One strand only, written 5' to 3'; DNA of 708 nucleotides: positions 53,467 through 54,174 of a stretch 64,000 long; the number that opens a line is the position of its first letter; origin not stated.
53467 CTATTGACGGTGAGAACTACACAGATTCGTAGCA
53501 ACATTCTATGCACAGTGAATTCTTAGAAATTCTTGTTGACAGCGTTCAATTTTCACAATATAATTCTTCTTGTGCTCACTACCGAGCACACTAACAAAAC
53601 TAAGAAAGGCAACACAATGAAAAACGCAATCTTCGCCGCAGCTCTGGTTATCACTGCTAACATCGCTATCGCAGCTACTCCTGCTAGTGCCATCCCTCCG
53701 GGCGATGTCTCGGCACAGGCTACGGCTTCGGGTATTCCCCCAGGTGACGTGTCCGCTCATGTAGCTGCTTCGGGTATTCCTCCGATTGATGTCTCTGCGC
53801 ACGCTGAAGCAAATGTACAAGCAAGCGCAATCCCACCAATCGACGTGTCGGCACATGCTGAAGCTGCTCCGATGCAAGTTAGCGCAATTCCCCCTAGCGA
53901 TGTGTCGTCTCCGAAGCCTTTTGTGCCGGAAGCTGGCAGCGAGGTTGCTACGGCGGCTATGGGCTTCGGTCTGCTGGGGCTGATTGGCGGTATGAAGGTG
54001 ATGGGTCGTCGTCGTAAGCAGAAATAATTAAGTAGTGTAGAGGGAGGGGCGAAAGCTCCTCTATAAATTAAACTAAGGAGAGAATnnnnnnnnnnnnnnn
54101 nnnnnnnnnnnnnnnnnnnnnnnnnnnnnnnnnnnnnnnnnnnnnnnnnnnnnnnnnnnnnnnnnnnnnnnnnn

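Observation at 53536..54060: Phage moron encoding a secreted repeat protein with a PEP-CTERM-like (exosortase-type) C-terminal anchor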

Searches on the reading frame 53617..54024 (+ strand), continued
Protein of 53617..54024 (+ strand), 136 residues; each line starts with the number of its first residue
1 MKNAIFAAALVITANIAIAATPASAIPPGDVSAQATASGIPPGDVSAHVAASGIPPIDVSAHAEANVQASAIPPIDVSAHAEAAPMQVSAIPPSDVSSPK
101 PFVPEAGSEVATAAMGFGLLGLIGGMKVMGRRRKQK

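Call 61: predict_structure(alignment_id=A2)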
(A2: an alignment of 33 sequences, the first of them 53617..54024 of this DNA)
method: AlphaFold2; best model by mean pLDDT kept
length: 136 residues; sequences in the alignment: 33
mean_pLDDT: 56.6   pTM: 0.20
mean pLDDT of the five models: 56.6, 53.0, 52.9, 52.3, 51.5
residues with pLDDT >= 90: 0; 70-90: 30; 50-70: 50; < 50: 56
segments of 3 or more residues with pLDDT < 50: 29-41, 43-63, 65-69, 76-81, 85-87
pLDDT, mean of each block of 10 residues (from residue 1): 74 70 50 46 47 47 47 49 50 53 54 66 79 67
secondary structure, 60 per line:
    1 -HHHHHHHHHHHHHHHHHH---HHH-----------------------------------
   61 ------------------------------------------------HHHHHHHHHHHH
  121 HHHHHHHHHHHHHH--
elements in order: H2-19 H109-134

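Call 62: search_protein_representatives(alignment_id=A2)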
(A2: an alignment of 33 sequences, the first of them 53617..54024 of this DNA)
Query: 33 sequences, 114 profile positions. Proteins with E-value up to 0.001 (for the whole library): 7; up to 1e-10: 6; up to 1e-30: 2. The best 7 are listed.
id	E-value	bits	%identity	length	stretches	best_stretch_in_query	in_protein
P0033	6.9e-47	174.9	-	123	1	1-113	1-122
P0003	9.0e-35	135.9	-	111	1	1-113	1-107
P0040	1.9e-24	102.6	-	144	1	1-112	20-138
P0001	1.1e-20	90.5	-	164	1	1-109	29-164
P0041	5.7e-17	78.5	-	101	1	1-94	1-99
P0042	4.6e-13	65.9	-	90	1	1-109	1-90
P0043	5.0e-05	40.0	-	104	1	1-113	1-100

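Call 64: find_related_loci(query=A2, collection=genome_contigs, flank=6000)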
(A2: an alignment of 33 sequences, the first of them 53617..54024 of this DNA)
Query A2 (136 aa) in genome_contigs; peptide patterns used: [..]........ (x = any residue, [..] = any of these).
77 stretches matched a pattern, but none encodes a relative of the query by tblastn (E <= 1e-3).

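Call 67: search_protein_families(library=pfam, proteins=[L052:5398-5754:+], max_evalue=0.001)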
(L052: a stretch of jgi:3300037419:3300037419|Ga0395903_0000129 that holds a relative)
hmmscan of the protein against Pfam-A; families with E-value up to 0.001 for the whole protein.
L052:5398-5754:+ (119 aa): 0 families

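Call 76: search_solved_structures(query=A2, max_evalue=1)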
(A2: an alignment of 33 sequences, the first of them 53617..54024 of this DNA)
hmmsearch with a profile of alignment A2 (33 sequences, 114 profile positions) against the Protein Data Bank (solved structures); distinct sequences matched with E-value up to 1: 2.
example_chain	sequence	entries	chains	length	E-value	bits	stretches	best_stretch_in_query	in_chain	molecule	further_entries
5zfs_A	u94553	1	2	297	0.76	13.6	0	13-80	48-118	D-allulose-3-epimerase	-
8yeb_A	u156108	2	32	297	0.77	13.6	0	13-80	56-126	Ketose 3-epimerase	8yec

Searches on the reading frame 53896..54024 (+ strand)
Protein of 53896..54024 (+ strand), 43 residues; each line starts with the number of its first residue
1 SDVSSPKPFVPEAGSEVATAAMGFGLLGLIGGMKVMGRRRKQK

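Call 37: search_protein_families(library=ncbifam, proteins=[window:53896-54024:+], max_evalue=10)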
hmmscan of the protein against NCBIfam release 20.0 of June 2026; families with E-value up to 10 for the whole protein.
seq(43 aa): 4 families
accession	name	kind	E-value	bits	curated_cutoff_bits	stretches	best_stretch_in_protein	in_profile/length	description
NF058582.1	Microco_LAVTG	domain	0.00045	20.3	27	1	14-41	6-33/34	LAVTG motif-containing sortase-dependent surface protein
NF051874.1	PVV_CTERM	equivalog_domain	0.0071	16.1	27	1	10-41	2-33/38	PVV-CTERM domain-containing choice-of-anchor G protein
TIGR03901.2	MYXO-CTERM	domain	0.012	16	20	1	12-40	10-32/34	MYXO-CTERM sorting domain-containing protein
NF052256.1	phage_P10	equivalog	0.084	12.7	90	1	8-33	11-38/42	envelope protein P10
